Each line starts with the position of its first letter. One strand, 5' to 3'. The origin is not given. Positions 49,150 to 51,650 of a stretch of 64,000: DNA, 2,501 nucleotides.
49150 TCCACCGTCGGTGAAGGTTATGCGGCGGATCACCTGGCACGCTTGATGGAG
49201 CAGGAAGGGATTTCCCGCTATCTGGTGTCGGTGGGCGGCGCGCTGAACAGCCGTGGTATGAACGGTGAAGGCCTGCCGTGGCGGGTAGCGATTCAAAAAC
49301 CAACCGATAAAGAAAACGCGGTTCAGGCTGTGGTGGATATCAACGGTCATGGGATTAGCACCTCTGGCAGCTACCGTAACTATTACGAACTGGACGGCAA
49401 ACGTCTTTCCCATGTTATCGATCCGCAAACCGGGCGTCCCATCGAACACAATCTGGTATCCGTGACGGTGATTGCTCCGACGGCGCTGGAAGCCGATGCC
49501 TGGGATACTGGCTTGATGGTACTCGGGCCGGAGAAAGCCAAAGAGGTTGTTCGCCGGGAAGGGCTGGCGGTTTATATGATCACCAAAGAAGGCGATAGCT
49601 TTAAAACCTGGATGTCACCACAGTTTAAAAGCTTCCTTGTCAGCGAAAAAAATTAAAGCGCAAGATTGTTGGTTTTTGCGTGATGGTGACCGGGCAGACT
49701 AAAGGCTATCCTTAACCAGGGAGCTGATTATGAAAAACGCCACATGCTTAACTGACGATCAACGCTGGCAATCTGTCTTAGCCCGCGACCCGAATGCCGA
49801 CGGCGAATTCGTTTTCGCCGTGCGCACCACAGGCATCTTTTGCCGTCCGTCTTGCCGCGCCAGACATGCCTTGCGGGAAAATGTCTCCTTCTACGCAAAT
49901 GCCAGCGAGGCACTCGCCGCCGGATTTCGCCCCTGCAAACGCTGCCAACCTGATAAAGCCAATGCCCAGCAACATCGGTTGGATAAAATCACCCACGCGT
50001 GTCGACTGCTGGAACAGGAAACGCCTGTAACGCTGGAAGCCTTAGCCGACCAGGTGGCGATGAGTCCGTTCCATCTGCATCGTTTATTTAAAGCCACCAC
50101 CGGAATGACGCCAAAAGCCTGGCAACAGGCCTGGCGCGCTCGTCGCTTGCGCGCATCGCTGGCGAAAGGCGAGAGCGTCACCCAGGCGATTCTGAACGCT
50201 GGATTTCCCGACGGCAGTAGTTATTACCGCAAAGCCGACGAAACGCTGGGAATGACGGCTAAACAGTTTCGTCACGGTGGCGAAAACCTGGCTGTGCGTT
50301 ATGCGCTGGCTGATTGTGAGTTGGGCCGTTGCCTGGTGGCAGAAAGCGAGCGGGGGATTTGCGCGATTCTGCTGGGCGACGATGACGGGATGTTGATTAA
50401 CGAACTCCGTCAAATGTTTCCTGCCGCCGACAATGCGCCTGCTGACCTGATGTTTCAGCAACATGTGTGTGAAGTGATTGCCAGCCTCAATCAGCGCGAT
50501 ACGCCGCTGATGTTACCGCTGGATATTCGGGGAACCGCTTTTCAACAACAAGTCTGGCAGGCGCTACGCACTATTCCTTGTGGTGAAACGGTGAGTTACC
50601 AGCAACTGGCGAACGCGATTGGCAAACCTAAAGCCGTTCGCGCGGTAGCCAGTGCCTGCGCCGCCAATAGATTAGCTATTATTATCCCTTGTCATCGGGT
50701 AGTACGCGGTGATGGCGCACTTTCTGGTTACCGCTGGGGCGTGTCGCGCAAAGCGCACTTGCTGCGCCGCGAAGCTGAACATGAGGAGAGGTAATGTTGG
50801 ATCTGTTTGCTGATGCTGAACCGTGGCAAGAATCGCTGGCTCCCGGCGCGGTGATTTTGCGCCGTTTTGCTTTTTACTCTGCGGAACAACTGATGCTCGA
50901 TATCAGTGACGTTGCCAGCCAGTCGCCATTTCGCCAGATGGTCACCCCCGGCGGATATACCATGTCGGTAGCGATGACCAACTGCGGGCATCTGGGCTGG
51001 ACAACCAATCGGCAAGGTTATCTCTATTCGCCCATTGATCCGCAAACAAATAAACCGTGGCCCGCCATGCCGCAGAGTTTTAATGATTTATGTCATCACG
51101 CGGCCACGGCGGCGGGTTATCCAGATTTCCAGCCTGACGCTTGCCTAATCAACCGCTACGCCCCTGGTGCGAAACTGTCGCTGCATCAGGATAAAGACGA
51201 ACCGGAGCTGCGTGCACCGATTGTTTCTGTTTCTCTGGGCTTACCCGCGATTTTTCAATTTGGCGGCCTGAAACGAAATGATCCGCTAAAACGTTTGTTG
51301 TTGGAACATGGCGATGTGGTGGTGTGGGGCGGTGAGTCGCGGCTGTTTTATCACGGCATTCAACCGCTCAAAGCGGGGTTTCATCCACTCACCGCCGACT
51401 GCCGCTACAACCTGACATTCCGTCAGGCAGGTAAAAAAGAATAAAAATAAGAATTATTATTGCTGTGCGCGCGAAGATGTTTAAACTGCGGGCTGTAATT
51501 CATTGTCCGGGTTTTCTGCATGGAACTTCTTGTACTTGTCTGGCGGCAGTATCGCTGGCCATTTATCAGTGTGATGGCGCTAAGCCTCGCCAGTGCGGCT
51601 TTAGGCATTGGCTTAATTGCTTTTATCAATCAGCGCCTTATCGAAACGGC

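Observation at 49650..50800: Ada box overlapping the apbE stop codon, and one-nucleotide ada/alkB stop-start overlap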

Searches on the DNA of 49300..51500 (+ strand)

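Call 6: search_dna_similar(query=window:49300-51500:+, collection=ecoli_genomes, mode=near, max_rows=20, rows=spread)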
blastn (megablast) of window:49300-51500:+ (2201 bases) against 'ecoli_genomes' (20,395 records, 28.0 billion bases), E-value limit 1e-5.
Records with a match: 5421; places in all: 5424; records where one place covers at least 80% of the query: 5421.
Genomes with a match: 5421 of 5426; with a place that covers at least 80% of the query: 5421. Places per genome that has any: lowest 1, median 1, highest 2. On chromosomes: 5424 places; on plasmids: 0.
Best place of each record, by identity: 90-95% 5421.
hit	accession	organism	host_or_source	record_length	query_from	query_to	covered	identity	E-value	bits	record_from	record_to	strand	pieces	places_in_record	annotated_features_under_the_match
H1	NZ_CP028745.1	Escherichia coli strain A30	Papio cynocephalus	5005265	1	2201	100%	93.8%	0e+0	3312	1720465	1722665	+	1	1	ada: bifunctional DNA-binding transcriptional ... | alkB: DNA oxidative demethylase AlkB | apbE: FAD:protein FMN transferase ApbE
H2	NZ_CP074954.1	Escherichia coli strain 03_3469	Homo sapiens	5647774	1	2201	100%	92.8%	0e+0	3190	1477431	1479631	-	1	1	ada: bifunctional DNA-binding transcriptional ... | alkB: DNA oxidative demethylase AlkB | apbE: FAD:protein FMN transferase ApbE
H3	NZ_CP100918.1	Escherichia coli strain ET745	sediment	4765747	1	2201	100%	92.6%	0e+0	3162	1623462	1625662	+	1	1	ada: bifunctional DNA-binding transcriptional ... | alkB: DNA oxidative demethylase AlkB | apbE: FAD:protein FMN transferase ApbE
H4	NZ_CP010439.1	Escherichia coli K-12 strain K-12 MG1655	not applicable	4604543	1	2201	100%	92.5%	0e+0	3157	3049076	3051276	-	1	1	ada: bifunctional DNA-binding transcriptional ... | alkB: DNA oxidative demethylase AlkB | apbE: FAD:protein FMN transferase ApbE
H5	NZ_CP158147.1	Escherichia coli strain FDN-24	chicken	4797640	1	2201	100%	92.5%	0e+0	3157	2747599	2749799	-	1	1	ada: bifunctional DNA-binding transcriptional ... | alkB: DNA oxidative demethylase AlkB | apbE: FAD:protein FMN transferase ApbE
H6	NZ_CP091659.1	Escherichia coli strain KFu024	river water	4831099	1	2201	100%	92.5%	0e+0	3151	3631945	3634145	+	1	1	ada: bifunctional DNA-binding transcriptional ... | alkB: DNA oxidative demethylase AlkB | apbE: FAD:protein FMN transferase ApbE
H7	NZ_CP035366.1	Escherichia coli O157:H7 strain C1-057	Rectal fecal grab samples from a ...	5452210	1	2201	100%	92.5%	0e+0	3151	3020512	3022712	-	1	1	ada: bifunctional DNA-binding transcriptional ... | alkB: DNA oxidative demethylase AlkB | apbE: FAD:protein FMN transferase ApbE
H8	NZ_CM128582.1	Escherichia coli strain 600029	Homo sapiens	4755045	1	2201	100%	92.5%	0e+0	3151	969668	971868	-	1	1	ada: bifunctional DNA-binding transcriptional ... | alkB: DNA oxidative demethylase AlkB | apbE: FAD:protein FMN transferase ApbE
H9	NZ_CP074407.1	Escherichia coli strain GDAR2-2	Mus musculus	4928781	1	2201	100%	92.5%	0e+0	3145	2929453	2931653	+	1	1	ada: bifunctional DNA-binding transcriptional ... | alkB: DNA oxidative demethylase AlkB | apbE: FAD:protein FMN transferase ApbE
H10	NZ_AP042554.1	Escherichia coli strain OkiPb01692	bovine feces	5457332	1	2201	100%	92.5%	0e+0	3145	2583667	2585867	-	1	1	ada: bifunctional DNA-binding transcriptional ... | alkB: DNA oxidative demethylase AlkB | apbE: FAD:protein FMN transferase ApbE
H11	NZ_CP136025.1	Escherichia coli strain GDSC2BY4G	vegetable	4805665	1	2201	100%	92.4%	0e+0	3140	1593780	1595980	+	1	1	ada: bifunctional DNA-binding transcriptional ... | alkB: DNA oxidative demethylase AlkB | apbE: FAD:protein FMN transferase ApbE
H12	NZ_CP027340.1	Escherichia coli strain 2015C-3121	Homo sapiens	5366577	1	2201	100%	92.3%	0e+0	3129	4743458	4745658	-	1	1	ada: bifunctional DNA-binding transcriptional ... | alkB: DNA oxidative demethylase AlkB | apbE: FAD:protein FMN transferase ApbE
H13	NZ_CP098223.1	Escherichia coli strain Z0117EC0005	Canis lupus familiaris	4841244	1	2201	100%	92.1%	0e+0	3107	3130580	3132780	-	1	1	ada: bifunctional DNA-binding transcriptional ... | alkB: DNA oxidative demethylase AlkB | apbE: FAD:protein FMN transferase ApbE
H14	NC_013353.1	Escherichia coli O103:H2 str. 12009 strain 12009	-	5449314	1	2201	100%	91.9%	0e+0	3079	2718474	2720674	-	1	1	ada: bifunctional DNA-binding transcriptional ... | alkB: DNA oxidative demethylase AlkB | apbE: FAD:protein FMN transferase ApbE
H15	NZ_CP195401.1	Escherichia coli strain 20AR0192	Homo sapiens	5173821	1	2201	100%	91.4%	0e+0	3013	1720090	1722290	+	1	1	ada: bifunctional DNA-binding transcriptional ... | alkB: DNA oxidative demethylase AlkB | apbE: FAD:protein FMN transferase ApbE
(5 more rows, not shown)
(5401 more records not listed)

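Call 7: get_annotated_region(hit=H4, flank=2500)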
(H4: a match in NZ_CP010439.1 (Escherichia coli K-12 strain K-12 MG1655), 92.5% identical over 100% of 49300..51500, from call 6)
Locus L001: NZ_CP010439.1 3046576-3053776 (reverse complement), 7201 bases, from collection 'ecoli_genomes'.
description: Escherichia coli K-12 strain K-12 MG1655 chromosome, complete genome
organism: Escherichia coli K-12 strain K-12 MG1655 (NCBI taxid 83333)
replicon: chromosome; assembly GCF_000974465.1
host: -; source: not applicable; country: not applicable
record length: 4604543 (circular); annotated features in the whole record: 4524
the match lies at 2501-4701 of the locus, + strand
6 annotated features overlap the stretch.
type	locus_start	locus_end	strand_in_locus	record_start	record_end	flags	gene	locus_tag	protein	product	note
CDS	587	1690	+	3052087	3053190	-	ompC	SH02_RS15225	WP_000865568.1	porin OmpC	-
CDS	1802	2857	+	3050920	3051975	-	apbE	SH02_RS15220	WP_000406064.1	FAD:protein FMN transferase ApbE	-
CDS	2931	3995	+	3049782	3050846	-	ada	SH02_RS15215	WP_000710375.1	bifunctional DNA-binding transcriptional regulator/O6-methylguanine-DNA methyltransferase Ada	-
CDS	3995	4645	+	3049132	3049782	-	alkB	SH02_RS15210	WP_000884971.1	DNA oxidative demethylase AlkB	-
CDS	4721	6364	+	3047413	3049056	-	yojI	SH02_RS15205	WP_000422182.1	microcin J25 efflux ABC transporter YojI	-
CDS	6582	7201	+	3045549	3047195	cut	mqo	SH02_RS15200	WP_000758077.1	malate dehydrogenase (quinone)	-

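Call 8: get_annotated_region(hit=H1, flank=500)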
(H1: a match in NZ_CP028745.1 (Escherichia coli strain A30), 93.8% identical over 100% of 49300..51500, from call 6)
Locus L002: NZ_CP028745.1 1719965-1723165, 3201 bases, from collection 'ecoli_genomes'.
description: Escherichia coli strain A30 chromosome, complete genome
organism: Escherichia coli strain A30 (NCBI taxid 562)
replicon: chromosome; assembly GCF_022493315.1
host: Papio cynocephalus; source: feces; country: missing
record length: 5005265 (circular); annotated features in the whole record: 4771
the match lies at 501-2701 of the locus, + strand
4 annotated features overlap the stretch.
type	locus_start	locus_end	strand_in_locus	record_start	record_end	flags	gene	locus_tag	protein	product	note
CDS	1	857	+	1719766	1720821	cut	apbE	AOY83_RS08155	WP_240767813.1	FAD:protein FMN transferase ApbE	-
CDS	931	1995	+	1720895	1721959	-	ada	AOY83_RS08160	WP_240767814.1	bifunctional DNA-binding transcriptional regulator/O6-methylguanine-DNA methyltransferase Ada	-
CDS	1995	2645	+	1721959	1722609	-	alkB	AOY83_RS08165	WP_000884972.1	DNA oxidative demethylase AlkB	-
CDS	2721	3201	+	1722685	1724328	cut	yojI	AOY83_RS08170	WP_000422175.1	microcin J25 efflux ABC transporter YojI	-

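Call 48: search_dna_similar(query=window:50100-51400:+, collection=ecoli_genomes, mode=near, max_rows=8)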
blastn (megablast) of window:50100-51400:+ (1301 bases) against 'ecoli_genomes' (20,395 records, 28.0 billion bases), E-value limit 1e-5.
Records with a match: 5421; places in all: 5423; records where one place covers at least 80% of the query: 5421.
Genomes with a match: 5421 of 5426; with a place that covers at least 80% of the query: 5421. Places per genome that has any: lowest 1, median 1, highest 2. On chromosomes: 5423 places; on plasmids: 0.
Best place of each record, by identity: 90-95% 1; 80-90% 5420.
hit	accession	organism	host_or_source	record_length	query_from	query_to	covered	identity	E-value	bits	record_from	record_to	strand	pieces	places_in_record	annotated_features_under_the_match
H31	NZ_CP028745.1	Escherichia coli strain A30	Papio cynocephalus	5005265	1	1301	100%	90.6%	0e+0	1722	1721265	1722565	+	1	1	ada: bifunctional DNA-binding transcriptional ... | alkB: DNA oxidative demethylase AlkB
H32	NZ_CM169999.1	Escherichia coli strain N96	Tibetan Pig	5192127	1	1301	100%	89.6%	0e+0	1650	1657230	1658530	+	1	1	ada: bifunctional DNA-binding transcriptional ... | alkB: DNA oxidative demethylase AlkB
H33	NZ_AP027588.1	Escherichia coli strain LR-64-1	Homo sapiens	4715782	1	1301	100%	89.5%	0e+0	1650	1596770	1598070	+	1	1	ada: bifunctional DNA-binding transcriptional ... | alkB: DNA oxidative demethylase AlkB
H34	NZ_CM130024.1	Escherichia coli strain APEC_AN-25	Gallus gallus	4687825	1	1301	100%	89.5%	0e+0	1650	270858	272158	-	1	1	ada: bifunctional DNA-binding transcriptional ... | alkB: DNA oxidative demethylase AlkB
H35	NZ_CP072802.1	Escherichia coli strain PK5074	Homo sapiens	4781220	1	1301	100%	89.5%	0e+0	1644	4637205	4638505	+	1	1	ada: bifunctional DNA-binding transcriptional ... | alkB: DNA oxidative demethylase AlkB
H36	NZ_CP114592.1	Escherichia coli strain WEC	sewage plant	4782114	1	1301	100%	89.5%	0e+0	1644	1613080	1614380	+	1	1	ada: bifunctional DNA-binding transcriptional ... | alkB: DNA oxidative demethylase AlkB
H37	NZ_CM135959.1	Escherichia coli strain NY1601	Chicken feces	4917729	1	1301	100%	89.5%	0e+0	1644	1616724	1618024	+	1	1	ada: bifunctional DNA-binding transcriptional ... | alkB: DNA oxidative demethylase AlkB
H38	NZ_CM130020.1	Escherichia coli strain EEC_W5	Gallus gallus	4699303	1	1301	100%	89.4%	0e+0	1639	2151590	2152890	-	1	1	ada: bifunctional DNA-binding transcriptional ... | alkB: DNA oxidative demethylase AlkB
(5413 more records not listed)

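Call 52: search_dna_similar(query=window:49620-49735:+, collection=ecoli_genomes, mode=near, max_rows=12, rows=spread)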
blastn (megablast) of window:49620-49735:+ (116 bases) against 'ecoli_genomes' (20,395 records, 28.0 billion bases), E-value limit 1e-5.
Records with a match: 5421; places in all: 5423; records where one place covers at least 80% of the query: 5421.
Genomes with a match: 5421 of 5426; with a place that covers at least 80% of the query: 5421. Places per genome that has any: lowest 1, median 1, highest 2. On chromosomes: 5423 places; on plasmids: 0.
Best place of each record, by identity: >=99% 3727; 95-99% 1692; 90-95% 2.
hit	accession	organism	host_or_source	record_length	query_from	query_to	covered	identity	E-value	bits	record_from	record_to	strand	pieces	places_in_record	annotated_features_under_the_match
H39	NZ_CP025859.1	Escherichia coli strain 504239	Homo sapiens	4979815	1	116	100%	100.0%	4e-53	215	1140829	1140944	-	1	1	apbE: FAD:protein FMN transferase ApbE | ada: bifunctional DNA-binding transcriptional ...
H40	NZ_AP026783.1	Escherichia coli strain IPCEC31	Homo sapiens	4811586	1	116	100%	100.0%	4e-53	215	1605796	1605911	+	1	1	apbE: FAD:protein FMN transferase ApbE | ada: bifunctional DNA-binding transcriptional ...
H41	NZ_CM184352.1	Escherichia coli strain ES2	Aquarana catesbeiana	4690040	1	116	100%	100.0%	4e-53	215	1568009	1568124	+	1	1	apbE: FAD:protein FMN transferase ApbE | ada: bifunctional DNA-binding transcriptional ...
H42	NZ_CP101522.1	Escherichia coli O157:H7 strain MD2019EC2705C4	lettuce from ready salad pack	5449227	1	116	100%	99.1%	2e-51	209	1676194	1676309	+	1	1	apbE: FAD:protein FMN transferase ApbE | ada: bifunctional DNA-binding transcriptional ...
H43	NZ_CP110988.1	Escherichia coli strain XYEH3314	Homo sapiens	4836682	1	116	100%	99.1%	2e-51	209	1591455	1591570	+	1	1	apbE: FAD:protein FMN transferase ApbE | ada: bifunctional DNA-binding transcriptional ...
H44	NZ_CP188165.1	Escherichia coli strain TUM24569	Laboratory developed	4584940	1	116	100%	99.1%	2e-51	209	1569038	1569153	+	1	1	apbE: FAD:protein FMN transferase ApbE | ada: bifunctional DNA-binding transcriptional ...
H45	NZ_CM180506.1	Escherichia coli strain E1739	Homo sapiens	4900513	1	116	100%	99.1%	2e-51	209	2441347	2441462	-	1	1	apbE: FAD:protein FMN transferase ApbE | ada: bifunctional DNA-binding transcriptional ...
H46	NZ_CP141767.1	Escherichia coli strain T-HYM1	duck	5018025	2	116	99%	99.1%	6e-51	207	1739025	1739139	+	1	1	apbE: FAD:protein FMN transferase ApbE | ada: bifunctional DNA-binding transcriptional ...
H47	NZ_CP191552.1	Escherichia coli strain CDE6306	patient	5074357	2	116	99%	98.3%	3e-49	202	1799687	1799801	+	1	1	apbE: FAD:protein FMN transferase ApbE | ada: bifunctional DNA-binding transcriptional ...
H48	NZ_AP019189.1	Escherichia coli strain M217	Homo sapiens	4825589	2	116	99%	96.5%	6e-46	191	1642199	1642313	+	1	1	apbE: FAD:protein FMN transferase ApbE | ada: bifunctional DNA-binding transcriptional ...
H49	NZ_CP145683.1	Escherichia coli strain S1-KEN-07-A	Homo sapiens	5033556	2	116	99%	96.5%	6e-46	191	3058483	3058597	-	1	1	apbE: FAD:protein FMN transferase ApbE | ada: bifunctional DNA-binding transcriptional ...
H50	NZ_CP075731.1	Escherichia coli strain CP52E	Homo sapiens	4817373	2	116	99%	94.8%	1e-42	180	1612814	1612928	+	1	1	apbE: FAD:protein FMN transferase ApbE | ada: bifunctional DNA-binding transcriptional ...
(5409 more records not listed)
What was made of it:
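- On Ada-dependent promoter, ada/aidB type: Some E. coli genomes match the 116-nt segment at 100% (call 52).
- Checked: The 116-nt promoter segment is present in 5421/5426 complete E. coli genomes, at >=99% identity in 3727 of them (call 52).
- It is present in 5421/5426 E. coli genomes (call 52).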
